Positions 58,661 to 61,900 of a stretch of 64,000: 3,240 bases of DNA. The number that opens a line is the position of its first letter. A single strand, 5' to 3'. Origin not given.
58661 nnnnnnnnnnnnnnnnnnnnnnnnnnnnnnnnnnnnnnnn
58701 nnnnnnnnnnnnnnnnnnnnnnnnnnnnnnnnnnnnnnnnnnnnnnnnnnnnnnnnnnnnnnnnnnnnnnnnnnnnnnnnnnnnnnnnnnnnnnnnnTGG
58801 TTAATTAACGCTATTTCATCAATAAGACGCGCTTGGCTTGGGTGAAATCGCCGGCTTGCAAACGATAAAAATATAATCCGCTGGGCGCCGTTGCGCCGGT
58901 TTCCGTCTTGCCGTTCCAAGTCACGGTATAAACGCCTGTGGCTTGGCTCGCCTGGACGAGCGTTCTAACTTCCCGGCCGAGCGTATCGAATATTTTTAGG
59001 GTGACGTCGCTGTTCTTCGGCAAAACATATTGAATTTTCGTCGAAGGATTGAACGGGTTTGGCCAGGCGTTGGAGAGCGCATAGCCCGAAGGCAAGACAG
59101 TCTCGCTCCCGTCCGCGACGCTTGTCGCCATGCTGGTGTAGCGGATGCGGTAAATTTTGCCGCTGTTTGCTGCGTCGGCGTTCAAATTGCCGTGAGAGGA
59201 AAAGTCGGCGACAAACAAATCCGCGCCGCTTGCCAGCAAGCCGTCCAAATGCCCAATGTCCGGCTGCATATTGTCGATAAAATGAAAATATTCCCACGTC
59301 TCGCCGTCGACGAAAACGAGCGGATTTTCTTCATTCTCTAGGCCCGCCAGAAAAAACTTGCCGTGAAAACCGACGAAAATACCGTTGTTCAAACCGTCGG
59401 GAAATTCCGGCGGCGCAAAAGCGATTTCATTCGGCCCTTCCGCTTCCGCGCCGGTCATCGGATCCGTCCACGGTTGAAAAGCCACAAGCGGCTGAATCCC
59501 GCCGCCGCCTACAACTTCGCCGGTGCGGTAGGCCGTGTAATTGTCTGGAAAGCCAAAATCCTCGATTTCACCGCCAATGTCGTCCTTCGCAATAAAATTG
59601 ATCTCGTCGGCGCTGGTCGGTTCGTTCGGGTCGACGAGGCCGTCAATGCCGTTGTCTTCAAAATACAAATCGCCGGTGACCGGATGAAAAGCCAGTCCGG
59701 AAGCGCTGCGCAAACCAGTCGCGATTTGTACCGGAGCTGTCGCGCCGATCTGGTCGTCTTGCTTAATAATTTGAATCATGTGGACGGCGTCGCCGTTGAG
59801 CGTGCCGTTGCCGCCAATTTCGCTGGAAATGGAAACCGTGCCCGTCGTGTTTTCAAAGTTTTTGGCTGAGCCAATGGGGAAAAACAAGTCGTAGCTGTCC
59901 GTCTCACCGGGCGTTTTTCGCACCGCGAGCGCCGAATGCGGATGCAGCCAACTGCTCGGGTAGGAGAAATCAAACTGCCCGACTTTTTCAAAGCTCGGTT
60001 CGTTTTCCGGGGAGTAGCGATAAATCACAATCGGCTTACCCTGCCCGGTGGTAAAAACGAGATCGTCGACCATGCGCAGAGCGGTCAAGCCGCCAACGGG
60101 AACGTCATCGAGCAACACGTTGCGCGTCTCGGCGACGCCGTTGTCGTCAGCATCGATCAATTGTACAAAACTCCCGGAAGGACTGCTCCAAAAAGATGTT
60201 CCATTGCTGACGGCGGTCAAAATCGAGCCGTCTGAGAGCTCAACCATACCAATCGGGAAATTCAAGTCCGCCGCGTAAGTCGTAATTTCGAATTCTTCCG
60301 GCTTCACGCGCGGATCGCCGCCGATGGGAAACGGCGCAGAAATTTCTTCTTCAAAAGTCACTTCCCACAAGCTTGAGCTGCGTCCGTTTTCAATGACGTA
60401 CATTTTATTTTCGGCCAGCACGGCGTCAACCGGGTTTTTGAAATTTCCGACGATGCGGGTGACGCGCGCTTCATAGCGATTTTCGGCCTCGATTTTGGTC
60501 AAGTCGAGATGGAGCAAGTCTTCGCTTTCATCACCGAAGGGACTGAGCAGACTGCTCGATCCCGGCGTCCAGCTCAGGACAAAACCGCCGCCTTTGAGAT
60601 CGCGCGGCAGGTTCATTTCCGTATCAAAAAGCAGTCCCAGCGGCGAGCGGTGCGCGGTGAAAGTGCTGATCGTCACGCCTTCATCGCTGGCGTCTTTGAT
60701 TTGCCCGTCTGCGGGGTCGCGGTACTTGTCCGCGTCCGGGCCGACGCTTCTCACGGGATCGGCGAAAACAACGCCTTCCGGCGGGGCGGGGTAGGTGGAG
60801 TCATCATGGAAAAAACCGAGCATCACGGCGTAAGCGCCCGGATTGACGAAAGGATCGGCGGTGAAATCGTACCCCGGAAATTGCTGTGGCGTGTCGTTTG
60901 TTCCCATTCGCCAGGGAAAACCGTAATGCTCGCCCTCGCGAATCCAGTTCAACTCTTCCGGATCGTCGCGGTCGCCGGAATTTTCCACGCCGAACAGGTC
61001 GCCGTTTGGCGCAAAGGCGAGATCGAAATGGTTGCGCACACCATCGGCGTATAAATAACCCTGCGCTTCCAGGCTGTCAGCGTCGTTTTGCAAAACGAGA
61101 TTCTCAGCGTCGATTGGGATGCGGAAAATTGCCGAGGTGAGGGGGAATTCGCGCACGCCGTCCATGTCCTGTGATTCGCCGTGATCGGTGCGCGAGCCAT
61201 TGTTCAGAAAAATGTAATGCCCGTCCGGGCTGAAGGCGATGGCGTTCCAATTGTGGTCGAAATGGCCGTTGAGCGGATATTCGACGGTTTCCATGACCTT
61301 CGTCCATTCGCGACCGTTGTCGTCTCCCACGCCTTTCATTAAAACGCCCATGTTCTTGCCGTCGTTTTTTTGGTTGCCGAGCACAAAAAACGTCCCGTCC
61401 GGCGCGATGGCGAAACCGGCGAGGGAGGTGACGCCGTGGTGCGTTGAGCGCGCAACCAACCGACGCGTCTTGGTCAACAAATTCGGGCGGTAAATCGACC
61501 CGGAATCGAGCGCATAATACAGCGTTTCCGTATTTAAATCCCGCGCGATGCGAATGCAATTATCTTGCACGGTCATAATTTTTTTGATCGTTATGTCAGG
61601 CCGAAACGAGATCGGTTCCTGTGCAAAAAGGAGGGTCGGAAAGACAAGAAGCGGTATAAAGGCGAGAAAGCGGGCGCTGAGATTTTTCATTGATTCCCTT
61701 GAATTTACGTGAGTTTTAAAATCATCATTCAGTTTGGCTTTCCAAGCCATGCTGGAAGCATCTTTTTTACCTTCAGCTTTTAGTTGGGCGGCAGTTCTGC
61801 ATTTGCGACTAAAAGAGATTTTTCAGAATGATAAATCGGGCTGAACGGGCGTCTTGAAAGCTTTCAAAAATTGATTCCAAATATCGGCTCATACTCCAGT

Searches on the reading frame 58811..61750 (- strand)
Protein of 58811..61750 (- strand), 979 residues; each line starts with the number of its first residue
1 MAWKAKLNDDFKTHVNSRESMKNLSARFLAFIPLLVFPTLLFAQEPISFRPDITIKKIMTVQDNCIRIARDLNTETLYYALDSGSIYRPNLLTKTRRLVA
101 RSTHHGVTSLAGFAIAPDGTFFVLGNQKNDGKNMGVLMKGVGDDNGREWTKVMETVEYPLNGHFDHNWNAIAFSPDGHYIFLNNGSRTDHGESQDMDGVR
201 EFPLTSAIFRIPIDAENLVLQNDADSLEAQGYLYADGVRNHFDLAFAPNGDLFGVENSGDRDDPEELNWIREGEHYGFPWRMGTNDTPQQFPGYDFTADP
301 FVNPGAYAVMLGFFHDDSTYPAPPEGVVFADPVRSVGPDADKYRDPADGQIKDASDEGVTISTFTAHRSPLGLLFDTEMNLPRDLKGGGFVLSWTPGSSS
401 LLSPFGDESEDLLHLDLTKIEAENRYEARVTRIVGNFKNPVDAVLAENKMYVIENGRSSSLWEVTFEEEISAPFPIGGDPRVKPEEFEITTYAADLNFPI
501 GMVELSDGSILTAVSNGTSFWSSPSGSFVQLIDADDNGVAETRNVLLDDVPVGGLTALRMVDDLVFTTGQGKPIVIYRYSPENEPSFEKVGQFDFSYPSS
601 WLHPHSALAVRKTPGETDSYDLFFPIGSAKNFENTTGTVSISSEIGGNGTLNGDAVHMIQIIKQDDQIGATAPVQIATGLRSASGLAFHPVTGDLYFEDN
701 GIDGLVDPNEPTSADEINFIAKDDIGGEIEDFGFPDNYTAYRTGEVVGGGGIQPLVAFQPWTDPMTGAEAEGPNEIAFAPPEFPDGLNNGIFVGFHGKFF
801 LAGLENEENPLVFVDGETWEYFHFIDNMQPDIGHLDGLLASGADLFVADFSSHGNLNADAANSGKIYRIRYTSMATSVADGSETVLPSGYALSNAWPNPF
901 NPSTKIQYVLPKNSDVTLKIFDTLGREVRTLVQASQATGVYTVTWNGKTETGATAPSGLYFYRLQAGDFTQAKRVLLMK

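Call 30: search_protein_families(library=pfam, proteins=[window:58811-61750:-], max_evalue=0.00001)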
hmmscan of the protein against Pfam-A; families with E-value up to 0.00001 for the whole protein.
window:58811-61750:- (979 aa): 2 families
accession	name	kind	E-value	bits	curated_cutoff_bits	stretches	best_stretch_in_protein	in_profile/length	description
PF07995.17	GSDH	-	7.1e-13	49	25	1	121-285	66-227/332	Glucose / Sorbosone dehydrogenase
PF13860.13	FlgD_ig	-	8.2e-12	45.4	27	1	904-966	12-75/79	FlgD Ig-like domain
